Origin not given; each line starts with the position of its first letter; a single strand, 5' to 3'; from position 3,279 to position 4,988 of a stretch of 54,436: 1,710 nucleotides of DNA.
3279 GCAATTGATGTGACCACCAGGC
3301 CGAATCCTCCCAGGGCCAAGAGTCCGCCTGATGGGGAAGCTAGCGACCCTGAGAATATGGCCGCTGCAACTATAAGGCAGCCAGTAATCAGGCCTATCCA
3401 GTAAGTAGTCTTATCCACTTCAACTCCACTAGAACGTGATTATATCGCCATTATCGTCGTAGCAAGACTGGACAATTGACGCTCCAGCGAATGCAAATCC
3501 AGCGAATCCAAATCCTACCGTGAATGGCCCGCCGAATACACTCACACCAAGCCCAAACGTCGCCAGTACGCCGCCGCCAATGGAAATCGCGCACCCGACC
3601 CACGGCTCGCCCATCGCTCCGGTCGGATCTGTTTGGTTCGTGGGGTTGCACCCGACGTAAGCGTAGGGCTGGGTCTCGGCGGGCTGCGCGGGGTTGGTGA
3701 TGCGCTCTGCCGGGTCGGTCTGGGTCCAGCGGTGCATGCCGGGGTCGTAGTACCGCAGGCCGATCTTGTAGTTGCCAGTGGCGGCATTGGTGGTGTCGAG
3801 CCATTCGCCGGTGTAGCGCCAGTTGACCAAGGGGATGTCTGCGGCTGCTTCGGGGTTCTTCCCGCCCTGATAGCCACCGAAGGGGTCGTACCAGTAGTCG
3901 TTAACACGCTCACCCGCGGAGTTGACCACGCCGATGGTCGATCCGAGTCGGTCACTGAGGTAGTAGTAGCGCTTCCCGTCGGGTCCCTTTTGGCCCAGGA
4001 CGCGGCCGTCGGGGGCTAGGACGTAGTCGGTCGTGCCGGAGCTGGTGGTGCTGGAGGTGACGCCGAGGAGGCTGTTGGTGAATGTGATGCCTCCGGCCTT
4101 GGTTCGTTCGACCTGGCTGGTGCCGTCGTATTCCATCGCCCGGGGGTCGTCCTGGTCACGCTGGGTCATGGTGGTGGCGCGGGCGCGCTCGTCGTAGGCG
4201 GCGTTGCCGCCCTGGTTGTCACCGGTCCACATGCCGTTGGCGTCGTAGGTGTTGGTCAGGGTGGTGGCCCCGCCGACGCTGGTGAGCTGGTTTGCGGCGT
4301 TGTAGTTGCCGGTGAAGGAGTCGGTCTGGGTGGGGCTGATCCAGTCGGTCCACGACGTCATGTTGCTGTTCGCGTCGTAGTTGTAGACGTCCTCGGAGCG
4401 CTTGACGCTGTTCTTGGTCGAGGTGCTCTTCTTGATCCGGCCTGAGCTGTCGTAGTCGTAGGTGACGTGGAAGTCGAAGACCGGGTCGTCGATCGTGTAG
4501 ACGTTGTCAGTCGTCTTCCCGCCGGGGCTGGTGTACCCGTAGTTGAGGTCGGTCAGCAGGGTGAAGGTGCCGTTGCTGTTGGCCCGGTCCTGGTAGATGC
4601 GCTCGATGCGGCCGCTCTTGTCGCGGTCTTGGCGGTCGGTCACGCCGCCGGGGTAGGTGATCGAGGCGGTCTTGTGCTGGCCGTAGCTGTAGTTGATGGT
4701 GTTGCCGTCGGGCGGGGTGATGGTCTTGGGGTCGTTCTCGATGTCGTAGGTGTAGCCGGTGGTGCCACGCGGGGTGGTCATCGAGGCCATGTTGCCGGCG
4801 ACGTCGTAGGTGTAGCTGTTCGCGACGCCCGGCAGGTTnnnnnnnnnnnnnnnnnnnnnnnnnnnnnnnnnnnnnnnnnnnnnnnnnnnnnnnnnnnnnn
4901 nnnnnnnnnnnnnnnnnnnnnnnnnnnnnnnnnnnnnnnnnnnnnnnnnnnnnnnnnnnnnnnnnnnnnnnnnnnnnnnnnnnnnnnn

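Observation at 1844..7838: Rhs toxin with a very short glycine-rich membrane-like C-terminal domain and a family of paralogous 2-TM immunity candidates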

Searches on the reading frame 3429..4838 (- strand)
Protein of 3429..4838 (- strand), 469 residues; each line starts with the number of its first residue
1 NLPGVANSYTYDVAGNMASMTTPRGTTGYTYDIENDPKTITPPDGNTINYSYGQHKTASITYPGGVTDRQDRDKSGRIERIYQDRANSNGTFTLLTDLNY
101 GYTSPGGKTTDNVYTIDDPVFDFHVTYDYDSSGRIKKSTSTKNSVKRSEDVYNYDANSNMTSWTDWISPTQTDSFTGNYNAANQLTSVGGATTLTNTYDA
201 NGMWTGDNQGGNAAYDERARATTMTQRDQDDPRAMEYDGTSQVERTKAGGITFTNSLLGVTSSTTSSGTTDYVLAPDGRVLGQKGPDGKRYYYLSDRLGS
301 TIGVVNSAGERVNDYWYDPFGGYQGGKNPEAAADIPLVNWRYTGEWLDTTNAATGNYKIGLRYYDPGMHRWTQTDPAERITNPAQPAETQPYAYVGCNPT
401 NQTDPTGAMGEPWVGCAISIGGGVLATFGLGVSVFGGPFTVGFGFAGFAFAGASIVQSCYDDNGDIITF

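Call 31: find_related_loci(query=window:3429-4838:-, collection=genome_contigs, flank=4000)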
Query window:3429-4838:- (469 aa) in genome_contigs; peptide patterns used: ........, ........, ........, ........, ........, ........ (x = any residue, [..] = any of these).
58 stretches matched a pattern, but none encodes a relative of the query by tblastn (E <= 1e-3).

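Call 32: search_dna_similar(query=window:3429-4838:-, collection=plasmids, mode=protein, max_rows=25)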
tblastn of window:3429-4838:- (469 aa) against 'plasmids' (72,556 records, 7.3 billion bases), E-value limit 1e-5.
Records with a match: 173; places in all: 191; records where one place covers at least 80% of the query: 136.
Best place of each record, by identity: <60% 173.
By first word of the organism name: Streptomyces 44; Vibrio 25; Bacillus 25; Leptospira 11; Clavibacter 10; Burkholderia 10; Nostoc 5; Leptolyngbya 4; Curtobacterium 3; Oscillatoria 3; and 24 more.
By predicted mobility (MOB-suite, as given by PLSDB): non-mobilizable 79; conjugative 66; mobilizable 28.
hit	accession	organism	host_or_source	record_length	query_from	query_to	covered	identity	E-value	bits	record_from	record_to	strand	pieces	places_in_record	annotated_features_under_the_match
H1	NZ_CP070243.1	Streptomyces californicus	DSMZ Isolate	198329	2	428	91%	33.3%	2e-36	150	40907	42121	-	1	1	RHS repeat-associated core domain-containing protein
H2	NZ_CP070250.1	Streptomyces californicus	DSMZ Isolate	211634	2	428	91%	33.3%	2e-36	150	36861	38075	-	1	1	RHS repeat-associated core domain-containing protein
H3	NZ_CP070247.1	Streptomyces californicus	DSMZ Isolate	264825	2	428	91%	33.3%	2e-36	150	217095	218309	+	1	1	RHS repeat-associated core domain-containing protein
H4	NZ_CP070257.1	Streptomyces californicus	DSMZ Isolate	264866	2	428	91%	33.3%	2e-36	150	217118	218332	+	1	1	RHS repeat-associated core domain-containing protein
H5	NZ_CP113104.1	Streptomyces sp. NA13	cell culture,sea mud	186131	4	427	90%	33.5%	3e-32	138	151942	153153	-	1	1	RHS repeat-associated core domain-containing protein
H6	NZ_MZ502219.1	Streptomyces rimosus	-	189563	11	419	87%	33.6%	2e-32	139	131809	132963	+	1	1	RHS repeat-associated core domain-containing protein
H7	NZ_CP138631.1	Streptomyces rimosus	whole organism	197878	11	419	87%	33.6%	2e-32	139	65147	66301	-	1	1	RHS repeat-associated core domain-containing protein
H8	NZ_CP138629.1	Streptomyces rimosus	whole organism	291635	11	419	87%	33.6%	2e-32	139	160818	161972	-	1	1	RHS repeat-associated core domain-containing protein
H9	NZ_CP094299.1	Streptomyces rimosus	pure culture,soil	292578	11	419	87%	33.6%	2e-32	139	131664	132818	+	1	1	RHS repeat-associated core domain-containing protein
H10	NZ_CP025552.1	Streptomyces rimosus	cell culture,lab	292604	11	419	87%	33.6%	2e-32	139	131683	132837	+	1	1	RHS repeat-associated core domain-containing protein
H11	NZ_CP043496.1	Streptomyces rimosus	Cell culture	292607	11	419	87%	33.6%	2e-32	139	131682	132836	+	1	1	RHS repeat-associated core domain-containing protein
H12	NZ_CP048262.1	Streptomyces rimosus subsp. rimosus ATCC 10970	-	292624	11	419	87%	33.6%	2e-32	139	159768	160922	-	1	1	RHS repeat-associated core domain-containing protein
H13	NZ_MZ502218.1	Streptomyces rimosus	-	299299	11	419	87%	33.6%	2e-32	139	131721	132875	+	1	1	RHS repeat-associated core domain-containing protein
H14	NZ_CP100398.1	Streptomyces rimosus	pure culture,mutant of Streptomyces ...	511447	11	419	87%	33.6%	2e-32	139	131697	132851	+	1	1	RHS repeat-associated core domain-containing protein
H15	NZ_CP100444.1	Streptomyces rimosus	pure culture,OTC cluster deletion ...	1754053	11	419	87%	33.6%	2e-32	139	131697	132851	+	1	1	record has no annotation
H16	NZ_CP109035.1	Streptomyces longwoodensis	-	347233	11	420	87%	32.8%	7e-26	119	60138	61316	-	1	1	RHS repeat-associated core domain-containing protein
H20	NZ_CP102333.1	Streptomyces changanensis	pure culture,Meridian Valley soil ...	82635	4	426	90%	31.5%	1e-27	124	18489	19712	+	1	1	RHS repeat-associated core domain-containing protein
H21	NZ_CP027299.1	Streptomyces sp. SGAir0924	whole organism,air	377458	4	407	86%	32.8%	1e-29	130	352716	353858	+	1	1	RHS repeat-associated core domain-containing protein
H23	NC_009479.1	Clavibacter michiganensis subsp. michiganensis NCPPB 382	-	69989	1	430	92%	30.2%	3e-21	104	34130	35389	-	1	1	RHS repeat-associated core domain-containing protein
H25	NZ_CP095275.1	Clavibacter michiganensis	cell culture,tomato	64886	1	426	91%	30.2%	1e-24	115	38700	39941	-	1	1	RHS repeat-associated core domain-containing protein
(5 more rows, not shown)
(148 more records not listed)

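Call 34: get_annotated_region(hit=H23, flank=3000)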
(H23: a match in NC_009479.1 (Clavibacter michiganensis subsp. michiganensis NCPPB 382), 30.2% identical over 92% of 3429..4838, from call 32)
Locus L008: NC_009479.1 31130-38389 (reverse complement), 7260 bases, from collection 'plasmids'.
description: Clavibacter michiganensis subsp. michiganensis NCPPB 382 plasmid pCM2, complete sequence
organism: Clavibacter michiganensis subsp. michiganensis NCPPB 382 (NCBI taxid 443906)
taxonomy: Bacteria; Actinomycetota; Actinomycetes; Micrococcales; Microbacteriaceae; Clavibacter; Clavibacter michiganensis; Clavibacter michiganensis subsp. michiganensis NCPPB 382
host: -; source: -; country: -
typing (MOB-suite, as given by PLSDB): conjugative; relaxase MOBF,MOBF; mating-pair formation MPF_T
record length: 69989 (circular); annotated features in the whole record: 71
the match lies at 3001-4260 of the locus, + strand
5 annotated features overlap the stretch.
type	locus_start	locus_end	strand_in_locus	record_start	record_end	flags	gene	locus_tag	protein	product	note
CDS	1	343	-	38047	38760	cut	-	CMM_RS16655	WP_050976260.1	hypothetical protein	-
CDS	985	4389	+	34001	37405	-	-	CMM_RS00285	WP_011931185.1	RHS repeat-associated core domain-containing protein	-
CDS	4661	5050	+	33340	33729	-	-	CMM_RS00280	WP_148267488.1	hypothetical protein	-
CDS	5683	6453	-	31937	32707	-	-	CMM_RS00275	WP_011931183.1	ParA family protein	-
CDS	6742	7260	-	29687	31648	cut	-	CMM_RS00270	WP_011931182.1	helix-turn-helix domain-containing protein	GO:0006355 - regulation of DNA-templated transcription [Evidence IEA]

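Call 35: get_annotated_region(hit=H1, flank=3000)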
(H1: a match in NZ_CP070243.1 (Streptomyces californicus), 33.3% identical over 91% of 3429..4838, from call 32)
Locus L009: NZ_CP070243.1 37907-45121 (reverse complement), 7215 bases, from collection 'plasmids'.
description: Streptomyces californicus strain FDAARGOS_1209 plasmid unnamed2
organism: Streptomyces californicus (NCBI taxid 67351)
taxonomy: Bacteria; Actinomycetota; Actinomycetes; Kitasatosporales; Streptomycetaceae; Streptomyces; Streptomyces californicus
host: -; source: DSMZ Isolate; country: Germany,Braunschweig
typing (MOB-suite, as given by PLSDB): non-mobilizable
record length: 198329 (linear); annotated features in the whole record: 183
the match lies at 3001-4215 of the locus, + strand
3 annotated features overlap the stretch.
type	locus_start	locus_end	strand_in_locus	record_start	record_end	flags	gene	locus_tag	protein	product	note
CDS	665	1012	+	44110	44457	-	-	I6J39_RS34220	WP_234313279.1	hypothetical protein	-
CDS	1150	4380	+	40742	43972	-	-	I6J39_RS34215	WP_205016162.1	RHS repeat-associated core domain-containing protein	-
CDS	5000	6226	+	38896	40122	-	-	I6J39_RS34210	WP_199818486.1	IS256 family transposase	-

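Call 49: get_annotated_region(hit=H5, flank=2000)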
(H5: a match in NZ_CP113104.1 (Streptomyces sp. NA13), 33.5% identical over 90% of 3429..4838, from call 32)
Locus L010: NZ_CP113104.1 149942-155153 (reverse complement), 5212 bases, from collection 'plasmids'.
description: Streptomyces sp. NA13 plasmid pNA13, complete sequence
organism: Streptomyces sp. NA13 (NCBI taxid 2996051)
taxonomy: Bacteria; Actinomycetota; Actinomycetes; Kitasatosporales; Streptomycetaceae; Streptomyces; Streptomyces sp. NA13
host: -; source: cell culture,sea mud; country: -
typing (MOB-suite, as given by PLSDB): non-mobilizable; replicon rep_cluster_1982
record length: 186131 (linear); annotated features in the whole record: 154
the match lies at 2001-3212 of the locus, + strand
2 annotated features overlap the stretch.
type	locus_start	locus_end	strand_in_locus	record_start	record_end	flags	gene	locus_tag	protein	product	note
CDS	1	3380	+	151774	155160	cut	-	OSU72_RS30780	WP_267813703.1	RHS repeat-associated core domain-containing protein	-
CDS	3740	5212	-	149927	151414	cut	-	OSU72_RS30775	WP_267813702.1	hypothetical protein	-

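Call 50: get_annotated_region(hit=H6, flank=2000)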
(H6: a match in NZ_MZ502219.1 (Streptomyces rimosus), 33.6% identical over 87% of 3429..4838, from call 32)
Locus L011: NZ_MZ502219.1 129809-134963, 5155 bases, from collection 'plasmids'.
description: Streptomyces rimosus strain R6-500 plasmid pPZG101, complete sequence
organism: Streptomyces rimosus (NCBI taxid 1927)
taxonomy: Bacteria; Actinomycetota; Actinomycetes; Kitasatosporales; Streptomycetaceae; Streptomyces; Streptomyces rimosus
host: -; source: -; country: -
typing (MOB-suite, as given by PLSDB): mobilizable; replicon rep_cluster_1974; relaxase MOBF
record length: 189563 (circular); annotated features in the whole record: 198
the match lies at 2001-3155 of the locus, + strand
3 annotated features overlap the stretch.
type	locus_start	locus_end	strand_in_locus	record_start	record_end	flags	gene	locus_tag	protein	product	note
CDS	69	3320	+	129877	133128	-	-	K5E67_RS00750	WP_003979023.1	RHS repeat-associated core domain-containing protein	-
CDS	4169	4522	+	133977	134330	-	-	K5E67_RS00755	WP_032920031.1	hypothetical protein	-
CDS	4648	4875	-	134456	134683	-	-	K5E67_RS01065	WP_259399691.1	hypothetical protein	-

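Call 51: get_annotated_region(hit=H16, flank=2000)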
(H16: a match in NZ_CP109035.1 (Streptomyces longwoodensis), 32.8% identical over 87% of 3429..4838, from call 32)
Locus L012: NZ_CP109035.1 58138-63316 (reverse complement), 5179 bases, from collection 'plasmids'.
description: Streptomyces longwoodensis strain NBC 00651 plasmid unnamed1, complete sequence
organism: Streptomyces longwoodensis (NCBI taxid 68231)
taxonomy: Bacteria; Actinomycetota; Actinomycetes; Kitasatosporales; Streptomycetaceae; Streptomyces; Streptomyces longwoodensis
host: -; source: -; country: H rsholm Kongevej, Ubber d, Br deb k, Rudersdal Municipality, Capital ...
typing (MOB-suite, as given by PLSDB): non-mobilizable; replicon rep_cluster_1974,rep_cluster_43
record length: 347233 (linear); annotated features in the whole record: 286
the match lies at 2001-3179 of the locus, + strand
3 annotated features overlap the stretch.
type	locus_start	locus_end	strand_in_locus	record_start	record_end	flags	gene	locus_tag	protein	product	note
CDS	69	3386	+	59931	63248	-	-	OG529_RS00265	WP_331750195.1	RHS repeat-associated core domain-containing protein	-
CDS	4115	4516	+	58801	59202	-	-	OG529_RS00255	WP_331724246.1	hypothetical protein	-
CDS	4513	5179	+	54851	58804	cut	-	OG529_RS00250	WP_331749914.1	hypothetical protein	-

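Call 52: get_annotated_region(hit=H20, flank=2000)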
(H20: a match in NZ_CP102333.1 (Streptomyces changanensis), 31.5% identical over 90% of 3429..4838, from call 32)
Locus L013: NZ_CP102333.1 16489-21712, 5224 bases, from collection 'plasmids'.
description: Streptomyces changanensis strain HL-66 plasmid unnamed, complete sequence
organism: Streptomyces changanensis (NCBI taxid 2964669)
taxonomy: Bacteria; Actinomycetota; Actinomycetes; Kitasatosporales; Streptomycetaceae; Streptomyces; Streptomyces changanensis
host: -; source: pure culture,Meridian Valley soil sampled at Qinling Mountains, an area in Shaanxi Province located in PR ...; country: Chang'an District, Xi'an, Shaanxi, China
typing (MOB-suite, as given by PLSDB): non-mobilizable
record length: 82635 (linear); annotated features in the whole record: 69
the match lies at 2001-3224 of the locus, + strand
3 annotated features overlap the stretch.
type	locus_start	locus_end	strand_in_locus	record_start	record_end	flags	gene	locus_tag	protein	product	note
CDS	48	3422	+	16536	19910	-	-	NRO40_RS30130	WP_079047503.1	RHS repeat-associated core domain-containing protein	-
CDS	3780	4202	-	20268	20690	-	-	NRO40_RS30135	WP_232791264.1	hypothetical protein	-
CDS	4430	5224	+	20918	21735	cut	-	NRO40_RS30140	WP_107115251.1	IS5 family transposase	-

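Call 53: get_annotated_region(hit=H25, flank=2000)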
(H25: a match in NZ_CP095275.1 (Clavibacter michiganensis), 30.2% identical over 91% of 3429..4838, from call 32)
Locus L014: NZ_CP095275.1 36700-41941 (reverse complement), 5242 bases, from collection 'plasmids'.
description: Clavibacter michiganensis subsp. michiganensis strain N.P. plasmid pCM-NP1, complete sequence
organism: Clavibacter michiganensis (NCBI taxid 33013)
taxonomy: Bacteria; Actinomycetota; Actinomycetes; Micrococcales; Microbacteriaceae; Clavibacter; Clavibacter michiganensis
host: -; source: cell culture,tomato; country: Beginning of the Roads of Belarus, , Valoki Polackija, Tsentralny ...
typing (MOB-suite, as given by PLSDB): conjugative; relaxase MOBF,MOBF; mating-pair formation MPF_T
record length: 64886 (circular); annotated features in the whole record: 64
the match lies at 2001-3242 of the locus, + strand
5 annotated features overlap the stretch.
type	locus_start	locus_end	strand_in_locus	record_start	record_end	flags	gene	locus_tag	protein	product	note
CDS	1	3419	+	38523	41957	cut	-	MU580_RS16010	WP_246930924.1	RHS repeat-associated core domain-containing protein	-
CDS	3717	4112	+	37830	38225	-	-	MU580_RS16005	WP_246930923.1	hypothetical protein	-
CDS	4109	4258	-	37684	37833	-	-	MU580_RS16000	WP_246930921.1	hypothetical protein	-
CDS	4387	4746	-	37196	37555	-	-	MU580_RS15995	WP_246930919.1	hypothetical protein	-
CDS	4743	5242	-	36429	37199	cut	-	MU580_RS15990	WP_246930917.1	ParA family protein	-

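Call 54: get_annotated_region(hit=H21, flank=2000)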
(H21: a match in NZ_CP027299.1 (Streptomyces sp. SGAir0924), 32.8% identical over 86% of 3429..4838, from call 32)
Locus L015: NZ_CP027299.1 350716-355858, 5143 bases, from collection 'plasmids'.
description: Streptomyces sp. SGAir0924 plasmid unnamed_5
organism: Streptomyces sp. SGAir0924 (NCBI taxid 2109593)
taxonomy: Bacteria; Actinomycetota; Actinomycetes; Kitasatosporales; Streptomycetaceae; Streptomyces; Streptomyces sp. SGAir0924
host: -; source: whole organism,air; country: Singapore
typing (MOB-suite, as given by PLSDB): non-mobilizable
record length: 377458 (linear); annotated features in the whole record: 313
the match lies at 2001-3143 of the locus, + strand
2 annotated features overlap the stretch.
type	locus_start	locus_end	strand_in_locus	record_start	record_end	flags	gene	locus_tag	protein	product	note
CDS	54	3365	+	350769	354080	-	-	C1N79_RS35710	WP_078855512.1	RHS repeat-associated core domain-containing protein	-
CDS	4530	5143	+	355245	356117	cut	-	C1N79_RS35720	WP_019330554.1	hypothetical protein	-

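Call 77: search_dna_similar(query=window:3429-4838:-, collection=plasmids, mode=protein, max_rows=60, rows=spread)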
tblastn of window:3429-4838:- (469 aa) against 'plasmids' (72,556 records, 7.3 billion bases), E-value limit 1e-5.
Records with a match: 173; places in all: 191; records where one place covers at least 80% of the query: 136.
Best place of each record, by identity: <60% 173.
By first word of the organism name: Streptomyces 44; Vibrio 25; Bacillus 25; Leptospira 11; Clavibacter 10; Burkholderia 10; Nostoc 5; Leptolyngbya 4; Curtobacterium 3; Oscillatoria 3; and 24 more.
By predicted mobility (MOB-suite, as given by PLSDB): non-mobilizable 79; conjugative 66; mobilizable 28.
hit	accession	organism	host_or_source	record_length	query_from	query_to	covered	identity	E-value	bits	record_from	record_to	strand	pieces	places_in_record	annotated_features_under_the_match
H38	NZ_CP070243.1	Streptomyces californicus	DSMZ Isolate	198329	2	428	91%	33.3%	2e-36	150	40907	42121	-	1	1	RHS repeat-associated core domain-containing protein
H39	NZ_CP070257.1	Streptomyces californicus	DSMZ Isolate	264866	2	428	91%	33.3%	2e-36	150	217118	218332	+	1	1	RHS repeat-associated core domain-containing protein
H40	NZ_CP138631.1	Streptomyces rimosus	whole organism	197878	11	419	87%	33.6%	2e-32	139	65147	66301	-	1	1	RHS repeat-associated core domain-containing protein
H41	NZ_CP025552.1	Streptomyces rimosus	cell culture,lab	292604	11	419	87%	33.6%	2e-32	139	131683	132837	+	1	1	RHS repeat-associated core domain-containing protein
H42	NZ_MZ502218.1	Streptomyces rimosus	-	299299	11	419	87%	33.6%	2e-32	139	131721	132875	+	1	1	RHS repeat-associated core domain-containing protein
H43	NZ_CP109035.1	Streptomyces longwoodensis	-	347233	11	420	87%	32.8%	7e-26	119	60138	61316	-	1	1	RHS repeat-associated core domain-containing protein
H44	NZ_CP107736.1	Streptomyces longwoodensis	-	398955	11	420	87%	32.8%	7e-26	119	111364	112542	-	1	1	RHS repeat-associated core domain-containing protein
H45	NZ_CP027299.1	Streptomyces sp. SGAir0924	whole organism,air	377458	4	407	86%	32.8%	1e-29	130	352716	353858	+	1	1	RHS repeat-associated core domain-containing protein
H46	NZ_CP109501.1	Streptomyces sp. NBC_01426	-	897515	4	410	87%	31.8%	1e-30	133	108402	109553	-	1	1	RHS repeat-associated core domain-containing protein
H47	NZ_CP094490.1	Paenarthrobacter ureafaciens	soil,farmland soil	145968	2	425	90%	30.4%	3e-26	120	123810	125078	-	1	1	RHS repeat-associated core domain-containing protein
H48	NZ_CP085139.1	Clavibacter michiganensis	Tomato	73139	1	418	89%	29.8%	3e-21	105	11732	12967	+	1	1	RHS repeat-associated core domain-containing protein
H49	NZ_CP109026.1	Streptomyces sp. NBC_00664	-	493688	4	407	86%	30.8%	2e-26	120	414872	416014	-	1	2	RHS repeat-associated core domain-containing protein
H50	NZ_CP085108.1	Clavibacter michiganensis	Tomato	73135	1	418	89%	29.5%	1e-20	102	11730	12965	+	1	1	RHS repeat-associated core domain-containing protein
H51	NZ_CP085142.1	Clavibacter michiganensis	tomato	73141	1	418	89%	29.5%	1e-20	102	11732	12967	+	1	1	RHS repeat-associated core domain-containing protein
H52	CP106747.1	Streptomyces sp. AD2-2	cell culture,topsoil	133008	4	418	88%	29.6%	2e-20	102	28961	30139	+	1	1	RHS repeat protein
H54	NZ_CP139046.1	Streptomyces sp. KN37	whole organism,Kanas soil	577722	11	411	86%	29.3%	8e-26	118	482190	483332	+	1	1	RHS repeat-associated core domain-containing protein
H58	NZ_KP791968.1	Vibrio parahaemolyticus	-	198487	14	426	88%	27.1%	7e-10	69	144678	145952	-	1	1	RHS repeat-associated core domain-containing protein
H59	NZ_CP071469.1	Priestia megaterium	whole organism,Hypersaline environment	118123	9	430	90%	26.5%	3e-10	71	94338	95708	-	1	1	DNRLRE domain-containing protein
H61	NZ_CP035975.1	Bacillus mycoides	cell culture,soil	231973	1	430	92%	25.4%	1e-9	69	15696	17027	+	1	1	DNRLRE domain-containing protein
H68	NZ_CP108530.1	Streptomyces sp. NBC_01224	-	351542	8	424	89%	26.1%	5e-7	60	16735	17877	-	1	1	RHS repeat-associated core domain-containing protein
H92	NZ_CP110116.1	Arthrobacter sp. YA7-1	Solanum lycopersicum,Tomato (Solanum ...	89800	237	427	41%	34.3%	8e-15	85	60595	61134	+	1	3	RHS repeat-associated core domain-containing protein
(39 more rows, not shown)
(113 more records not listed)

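Call 78: get_annotated_region(hit=H47, flank=2500)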
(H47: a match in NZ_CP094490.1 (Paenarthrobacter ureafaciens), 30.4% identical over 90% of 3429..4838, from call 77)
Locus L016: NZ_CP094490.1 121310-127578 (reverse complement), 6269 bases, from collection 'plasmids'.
description: Paenarthrobacter ureafaciens strain AT plasmid pA, complete sequence
organism: Paenarthrobacter ureafaciens (NCBI taxid 37931)
taxonomy: Bacteria; Actinomycetota; Actinomycetes; Micrococcales; Micrococcaceae; Paenarthrobacter; Paenarthrobacter ureafaciens
host: -; source: soil,farmland soil; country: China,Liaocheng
typing (MOB-suite, as given by PLSDB): conjugative; relaxase MOBP; mating-pair formation MPF_T
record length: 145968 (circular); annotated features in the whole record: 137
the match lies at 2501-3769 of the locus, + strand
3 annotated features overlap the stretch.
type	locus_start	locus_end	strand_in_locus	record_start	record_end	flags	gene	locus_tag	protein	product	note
CDS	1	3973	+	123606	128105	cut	-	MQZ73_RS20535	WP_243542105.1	RHS repeat-associated core domain-containing protein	-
CDS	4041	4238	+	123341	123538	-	-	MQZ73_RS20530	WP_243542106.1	hypothetical protein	-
CDS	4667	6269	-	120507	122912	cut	-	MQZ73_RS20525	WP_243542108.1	site-specific integrase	GO:0015074 - DNA integration [Evidence IEA]; GO:0006310 - DNA recombination [Evidence IEA]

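Call 79: get_annotated_region(hit=H92, flank=4000)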
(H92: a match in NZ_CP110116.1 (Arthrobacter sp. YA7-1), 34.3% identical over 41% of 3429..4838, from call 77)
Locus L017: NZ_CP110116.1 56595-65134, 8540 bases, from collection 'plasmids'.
description: Arthrobacter sp. YA7-1 plasmid pYA7-1b, complete sequence
organism: Arthrobacter sp. YA7-1 (NCBI taxid 2987701)
taxonomy: Bacteria; Actinomycetota; Actinomycetes; Micrococcales; Micrococcaceae; Arthrobacter; Arthrobacter sp. YA7-1
host: -; source: Solanum lycopersicum,Tomato (Solanum lycopersicum) cultivar KnowYou301 rhizosphere; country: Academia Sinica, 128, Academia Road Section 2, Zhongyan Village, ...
typing (MOB-suite, as given by PLSDB): conjugative; relaxase MOBP; mating-pair formation MPF_T
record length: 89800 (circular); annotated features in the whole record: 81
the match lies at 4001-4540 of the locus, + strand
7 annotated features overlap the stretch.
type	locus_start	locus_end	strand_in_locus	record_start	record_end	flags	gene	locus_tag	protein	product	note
CDS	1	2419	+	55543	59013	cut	-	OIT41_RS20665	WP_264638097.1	hypothetical protein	-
CDS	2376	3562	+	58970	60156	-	-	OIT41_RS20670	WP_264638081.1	IS3 family transposase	-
CDS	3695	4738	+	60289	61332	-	-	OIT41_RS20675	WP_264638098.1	RHS repeat-associated core domain-containing protein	-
CDS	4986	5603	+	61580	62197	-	-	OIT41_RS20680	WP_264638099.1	RHS repeat-associated core domain-containing protein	-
CDS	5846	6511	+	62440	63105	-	-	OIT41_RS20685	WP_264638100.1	RHS repeat-associated core domain-containing protein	-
CDS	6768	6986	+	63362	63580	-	-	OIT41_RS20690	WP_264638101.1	hypothetical protein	-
CDS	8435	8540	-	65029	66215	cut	-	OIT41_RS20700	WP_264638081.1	IS3 family transposase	-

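Call 80: get_annotated_region(hit=H48, flank=2500)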
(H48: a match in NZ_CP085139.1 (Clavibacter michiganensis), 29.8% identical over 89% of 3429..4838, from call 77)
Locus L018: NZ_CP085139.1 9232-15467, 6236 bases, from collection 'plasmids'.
description: Clavibacter michiganensis subsp. michiganensis strain CMM09 plasmid unnamed2, complete sequence
organism: Clavibacter michiganensis (NCBI taxid 33013)
taxonomy: Bacteria; Actinomycetota; Actinomycetes; Micrococcales; Microbacteriaceae; Clavibacter; Clavibacter michiganensis
host: -; source: Tomato; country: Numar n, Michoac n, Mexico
typing (MOB-suite, as given by PLSDB): conjugative; relaxase MOBF; mating-pair formation MPF_T
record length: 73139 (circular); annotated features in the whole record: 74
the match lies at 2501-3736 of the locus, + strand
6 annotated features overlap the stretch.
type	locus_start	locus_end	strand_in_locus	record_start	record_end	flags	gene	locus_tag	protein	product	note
CDS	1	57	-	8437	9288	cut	-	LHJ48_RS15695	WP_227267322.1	MFS transporter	GO:0055085 - transmembrane transport [Evidence IEA]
CDS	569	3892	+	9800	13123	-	-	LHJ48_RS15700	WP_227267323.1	RHS repeat-associated core domain-containing protein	-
CDS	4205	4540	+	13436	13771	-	-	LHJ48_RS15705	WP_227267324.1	hypothetical protein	-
CDS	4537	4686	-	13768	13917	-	-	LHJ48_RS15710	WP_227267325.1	hypothetical protein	-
CDS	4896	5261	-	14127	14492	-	-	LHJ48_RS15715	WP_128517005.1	hypothetical protein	-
CDS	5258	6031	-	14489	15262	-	-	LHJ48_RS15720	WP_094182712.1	ParA family protein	-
